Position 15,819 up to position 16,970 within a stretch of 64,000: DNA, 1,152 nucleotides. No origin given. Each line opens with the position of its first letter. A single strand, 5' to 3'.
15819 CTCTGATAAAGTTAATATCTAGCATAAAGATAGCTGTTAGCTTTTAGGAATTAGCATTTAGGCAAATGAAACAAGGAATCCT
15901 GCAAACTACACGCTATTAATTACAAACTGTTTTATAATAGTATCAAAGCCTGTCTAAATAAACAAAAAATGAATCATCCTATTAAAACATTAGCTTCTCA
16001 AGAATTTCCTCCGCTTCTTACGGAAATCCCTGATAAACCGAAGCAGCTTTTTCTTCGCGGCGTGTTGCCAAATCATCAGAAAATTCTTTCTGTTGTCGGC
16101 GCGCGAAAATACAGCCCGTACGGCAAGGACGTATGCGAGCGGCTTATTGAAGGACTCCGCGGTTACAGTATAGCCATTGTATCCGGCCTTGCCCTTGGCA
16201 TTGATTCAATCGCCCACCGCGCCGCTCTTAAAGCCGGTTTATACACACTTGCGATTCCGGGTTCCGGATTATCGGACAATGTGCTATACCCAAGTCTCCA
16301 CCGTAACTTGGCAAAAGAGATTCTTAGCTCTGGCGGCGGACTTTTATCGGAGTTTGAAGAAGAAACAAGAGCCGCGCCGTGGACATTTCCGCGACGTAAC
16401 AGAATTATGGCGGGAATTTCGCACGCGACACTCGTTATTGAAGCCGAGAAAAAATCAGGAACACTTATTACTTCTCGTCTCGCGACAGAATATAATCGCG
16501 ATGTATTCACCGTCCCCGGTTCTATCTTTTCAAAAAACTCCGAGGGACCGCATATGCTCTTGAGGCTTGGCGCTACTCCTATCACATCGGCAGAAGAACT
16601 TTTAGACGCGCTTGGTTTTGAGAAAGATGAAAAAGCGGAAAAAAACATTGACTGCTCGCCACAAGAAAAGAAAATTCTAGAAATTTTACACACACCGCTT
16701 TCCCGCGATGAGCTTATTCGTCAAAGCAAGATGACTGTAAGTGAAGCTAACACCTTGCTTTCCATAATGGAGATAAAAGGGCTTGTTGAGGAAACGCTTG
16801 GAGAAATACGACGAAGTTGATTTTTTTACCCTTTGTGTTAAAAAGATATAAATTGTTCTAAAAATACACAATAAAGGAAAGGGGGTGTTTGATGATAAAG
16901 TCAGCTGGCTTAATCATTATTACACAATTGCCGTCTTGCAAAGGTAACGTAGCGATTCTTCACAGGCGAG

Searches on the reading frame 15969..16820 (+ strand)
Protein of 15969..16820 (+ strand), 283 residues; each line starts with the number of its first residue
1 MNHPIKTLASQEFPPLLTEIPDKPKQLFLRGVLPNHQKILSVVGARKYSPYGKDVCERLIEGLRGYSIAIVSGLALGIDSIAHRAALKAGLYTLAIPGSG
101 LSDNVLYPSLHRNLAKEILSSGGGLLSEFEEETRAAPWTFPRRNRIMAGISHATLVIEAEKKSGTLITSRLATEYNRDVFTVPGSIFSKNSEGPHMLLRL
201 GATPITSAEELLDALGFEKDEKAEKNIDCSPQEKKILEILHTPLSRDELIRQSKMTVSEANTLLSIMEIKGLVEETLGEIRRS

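Call 24: search_protein_families(library=pfam, proteins=[window:15969-16820:+], max_evalue=0.001)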
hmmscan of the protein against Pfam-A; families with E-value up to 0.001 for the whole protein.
window:15969-16820:+ (283 aa): 2 families
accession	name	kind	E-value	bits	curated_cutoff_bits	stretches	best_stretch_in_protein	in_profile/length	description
PF02481.21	DNA_processg_A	-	1.3e-66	224.3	29.6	1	5-206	9-211/212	DNA recombination-mediator protein A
PF17782.7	DprA_WH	-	2.6e-09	37.4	22.9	1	228-275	9-57/61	DprA winged helix domain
